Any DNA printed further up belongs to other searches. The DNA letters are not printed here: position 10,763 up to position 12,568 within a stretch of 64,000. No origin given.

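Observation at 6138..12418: Five-gene membrane glycan-synthesis operon: a processive QxxRW GT2 synthase, three GT-C-like polytopic proteins and a membrane thioredoxin-like CxxC protein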

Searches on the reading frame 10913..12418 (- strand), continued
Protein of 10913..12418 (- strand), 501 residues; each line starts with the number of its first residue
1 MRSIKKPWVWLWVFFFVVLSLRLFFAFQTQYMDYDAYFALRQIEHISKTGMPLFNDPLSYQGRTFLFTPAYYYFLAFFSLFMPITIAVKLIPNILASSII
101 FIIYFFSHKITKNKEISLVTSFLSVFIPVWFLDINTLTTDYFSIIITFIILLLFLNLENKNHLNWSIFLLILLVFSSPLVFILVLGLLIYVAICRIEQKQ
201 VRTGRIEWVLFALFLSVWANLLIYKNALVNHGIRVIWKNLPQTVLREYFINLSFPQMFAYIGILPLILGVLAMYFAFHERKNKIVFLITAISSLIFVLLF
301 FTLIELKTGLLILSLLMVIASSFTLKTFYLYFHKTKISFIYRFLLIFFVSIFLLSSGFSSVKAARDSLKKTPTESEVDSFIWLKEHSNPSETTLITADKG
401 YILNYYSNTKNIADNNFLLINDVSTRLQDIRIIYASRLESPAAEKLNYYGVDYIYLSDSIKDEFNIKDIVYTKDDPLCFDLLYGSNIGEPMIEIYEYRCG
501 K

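Call 48: search_protein_families(library=pfam, proteins=[L076:14871-17081:+, L013:14822-16939:+, L065:17948-20851:+, L073:11661-14840:+, L008:14952-17444:+, L016:16483-17160:-, L052:18868-19560:-, L002:8463-9803:-, L002:7766-8431:-], max_evalue=0.01)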
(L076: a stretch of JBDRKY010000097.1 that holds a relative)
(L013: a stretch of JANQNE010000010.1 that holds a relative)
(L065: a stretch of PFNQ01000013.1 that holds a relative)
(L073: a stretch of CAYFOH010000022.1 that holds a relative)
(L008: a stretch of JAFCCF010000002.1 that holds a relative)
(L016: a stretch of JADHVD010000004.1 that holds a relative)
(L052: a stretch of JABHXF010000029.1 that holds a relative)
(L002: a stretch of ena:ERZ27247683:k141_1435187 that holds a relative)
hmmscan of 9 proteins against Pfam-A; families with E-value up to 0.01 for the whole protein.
L076:14871-17081:+ (736 aa): 0 families

L013:14822-16939:+ (705 aa): 0 families

L065:17948-20851:+ (967 aa): 3 families
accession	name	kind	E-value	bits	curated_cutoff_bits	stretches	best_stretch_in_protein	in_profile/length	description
PF02516.20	STT3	-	6.8e-45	154.7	24.5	1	205-602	14-399/405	Oligosaccharyl transferase STT3, N-terminal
PF21436.2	STT3-PglB_core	-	8e-06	26.8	23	1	638-693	3-57/131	STT3/PglB/AglB core domain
PF19529.4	DUF6057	-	0.0043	16.4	29.8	1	480-613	76-212/569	Family of unknown function (DUF6057)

L073:11661-14840:+ (1059 aa): 5 families
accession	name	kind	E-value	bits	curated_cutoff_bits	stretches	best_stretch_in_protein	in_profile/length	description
PF02516.20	STT3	-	3.4e-43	149.1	24.5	1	187-580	15-394/405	Oligosaccharyl transferase STT3, N-terminal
PF13616.12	Rotamase_3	-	1.6e-29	103.3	22.5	1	958-1057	14-116/116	PPIC-type PPIASE domain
PF00639.27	Rotamase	-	1.6e-25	90.4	21.7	1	965-1055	1-97/97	PPIC-type PPIASE domain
PF13145.12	Rotamase_2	-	4.2e-10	40.9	27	1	950-1057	12-109/121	PPIC-type PPIASE domain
PF21436.2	STT3-PglB_core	-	0.0032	18.4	23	1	618-671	2-55/131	STT3/PglB/AglB core domain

L008:14952-17444:+ (830 aa): 5 families
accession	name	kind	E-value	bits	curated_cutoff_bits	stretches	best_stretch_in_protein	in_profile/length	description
PF03901.23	Glyco_transf_22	-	5.7e-07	29.5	23.8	1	78-369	75-361/414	Alg9-like mannosyltransferase family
PF10096.14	DUF2334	-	1.2e-06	28.7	26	1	555-660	30-146/203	Uncharacterized protein conserved in bacteria (DUF2334)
PF13231.12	PMT_2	-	1.8e-05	25.5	26.1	1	88-188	26-132/160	Dolichyl-phosphate-mannose-protein mannosyltransferase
PF02366.24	PMT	-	0.00057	19.9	22.7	1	90-227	90-239/245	Dolichyl-phosphate-mannose-protein mannosyltransferase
PF01522.26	Polysacc_deac_1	-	0.0031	17.9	23.1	1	571-656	45-123/124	Polysaccharide deacetylase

L016:16483-17160:- (225 aa): 2 families
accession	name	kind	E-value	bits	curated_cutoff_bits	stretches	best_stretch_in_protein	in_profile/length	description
PF00535.33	Glycos_transf_2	-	2.5e-25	89.8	23.3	1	7-154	1-156/168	Glycosyl transferase family 2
PF13641.12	Glyco_tranf_2_3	-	0.00012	22.6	27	1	6-112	3-120/230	Glycosyltransferase like family 2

L052:18868-19560:- (230 aa): 3 families
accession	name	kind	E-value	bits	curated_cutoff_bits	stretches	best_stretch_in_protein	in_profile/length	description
PF00535.33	Glycos_transf_2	-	4.8e-27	95.4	23.3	1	7-166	1-163/168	Glycosyl transferase family 2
PF13641.12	Glyco_tranf_2_3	-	1.5e-07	32.1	27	1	5-106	2-109/230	Glycosyltransferase like family 2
PF10111.15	Glyco_tranf_2_2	-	0.00032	20.7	27.3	1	7-106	1-104/276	Glycosyltransferase like family 2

L002:8463-9803:- (446 aa): 5 families
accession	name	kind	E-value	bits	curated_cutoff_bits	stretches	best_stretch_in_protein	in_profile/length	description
PF13641.12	Glyco_tranf_2_3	-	2.7e-19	70.5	27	1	82-306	3-230/230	Glycosyltransferase like family 2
PF00535.33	Glycos_transf_2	-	6e-18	65.8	23.3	1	84-247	2-162/168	Glycosyl transferase family 2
PF13632.12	Glyco_trans_2_3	-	9.8e-18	65.1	27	1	166-349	2-169/198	Glycosyl transferase family group 2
PF13506.12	Glyco_transf_21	-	1.2e-08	35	21.7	1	147-304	15-173/174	Glycosyl transferase family 21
PF03142.21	Chitin_synth_2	-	0.0022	17.2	27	0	165-233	204-272/527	Chitin synthase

L002:7766-8431:- (221 aa): 1 family
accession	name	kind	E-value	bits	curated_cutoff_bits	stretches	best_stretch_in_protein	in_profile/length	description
PF09997.14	DUF2238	-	0.0082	16.4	26.4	1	53-168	4-116/140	Predicted membrane protein (DUF2238)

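Call 53: search_protein_families(library=pfam, alignment_id=A1, max_evalue=0.01)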
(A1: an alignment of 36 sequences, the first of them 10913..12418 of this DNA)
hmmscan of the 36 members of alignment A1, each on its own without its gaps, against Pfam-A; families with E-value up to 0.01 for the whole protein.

A. member 1, window:10913-12418:- (501 aa): 1 family
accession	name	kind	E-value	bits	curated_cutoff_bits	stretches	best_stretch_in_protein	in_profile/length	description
PF13231.12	PMT_2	-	0.0086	16.7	26.1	1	69-222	4-158/160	Dolichyl-phosphate-mannose-protein mannosyltransferase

B. families by the number of members that match (of 36 scanned): 4 families
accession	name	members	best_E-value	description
PF13231.12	PMT_2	20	2.4e-09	Dolichyl-phosphate-mannose-protein mannosyltransferase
PF20176.3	DUF6541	7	1.8e-08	Family of unknown function (DUF6541)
PF20604.3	DUF6798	2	0.00019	Domain of unknown function (DUF6798)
PF09852.15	DUF2079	1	7.5e-06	Predicted membrane protein (DUF2079)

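Call 67: search_protein_representatives(alignment_id=A1)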
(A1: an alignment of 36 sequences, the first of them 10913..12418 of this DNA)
Query: 36 sequences, 498 profile positions. Proteins with E-value up to 0.001 (for the whole library): 3483; up to 1e-10: 1341; up to 1e-30: 680. The best 150 are listed.
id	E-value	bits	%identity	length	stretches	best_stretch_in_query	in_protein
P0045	1.2e-190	651.0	-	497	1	4-497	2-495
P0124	5.7e-190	648.7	-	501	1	1-497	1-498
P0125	2.6e-180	616.9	-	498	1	3-496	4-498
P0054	6.4e-179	612.3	-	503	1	3-496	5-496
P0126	6.9e-178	608.9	-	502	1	3-496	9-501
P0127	8.7e-177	605.2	-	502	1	3-497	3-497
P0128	2.3e-176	603.9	-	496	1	3-496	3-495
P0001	2.5e-176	603.7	-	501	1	2-494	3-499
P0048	5.5e-176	602.6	-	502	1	1-497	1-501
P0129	8.5e-173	592.1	-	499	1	8-496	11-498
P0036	8.5e-172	588.8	-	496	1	3-496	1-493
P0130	1.6e-171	587.8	-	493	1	4-496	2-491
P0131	1.9e-171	587.6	-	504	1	1-497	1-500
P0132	2.1e-171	587.5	-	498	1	3-497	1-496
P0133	1.6e-170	584.6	-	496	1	2-497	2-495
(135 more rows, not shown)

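Call 68: search_protein_families(library=pfam, alignment_id=A4, max_evalue=0.001)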
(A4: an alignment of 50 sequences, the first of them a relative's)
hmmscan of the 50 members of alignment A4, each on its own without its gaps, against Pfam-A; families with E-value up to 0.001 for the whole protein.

A. member 1, L030:7324-8190:+ (288 aa): 1 family
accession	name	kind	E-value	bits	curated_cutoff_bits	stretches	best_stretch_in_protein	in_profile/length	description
PF01040.23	UbiA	-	7.1e-23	81.6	34.2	1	25-248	5-229/250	UbiA prenyltransferase family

B. families by the number of members that match (of 50 scanned): 85 families (the first 25 are shown)
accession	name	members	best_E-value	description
PF01040.23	UbiA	8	1.7e-30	UbiA prenyltransferase family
PF00933.27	Glyco_hydro_3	6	7.3e-43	Glycosyl hydrolase family 3 N terminal domain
PF01728.25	FtsJ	2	0.00012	FtsJ-like methyltransferase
PF13401.12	AAA_22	2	0.00026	AAA domain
PF01406.26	tRNA-synt_1e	1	1.1e-114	tRNA synthetases class I (C) catalytic domain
PF13528.12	Glyco_trans_1_3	1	1.1e-97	Glycosyl transferase family 1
PF01137.26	RTC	1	7.1e-73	RNA 3'-terminal phosphate cyclase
PF00723.27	Glyco_hydro_15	1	9.4e-70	Glycosyl hydrolases family 15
PF09239.17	Topo-VIb_trans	1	3e-60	Topoisomerase VI B subunit, transducer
PF05658.19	YadA_head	1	9.1e-58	YadA head domain repeat (2 copies)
PF21180.3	TOP6A-Spo11_Toprim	1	1.3e-57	Topoisomerase 6 subunit A/Spo11, Toprim domain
PF00391.29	PEP-utilizers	1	3.5e-51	PEP-utilising enzyme, mobile domain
PF08843.17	AbiEii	1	7.4e-44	Nucleotidyl transferase AbiEii toxin, Type IV TA system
PF03721.20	UDPG_MGDP_dh_N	1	3.6e-42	UDP-glucose/GDP-mannose dehydrogenase family, NAD binding domain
PF02475.24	TRM5-TYW2_MTfase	1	8.2e-42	TRM5/TYW2 methyltransferase domain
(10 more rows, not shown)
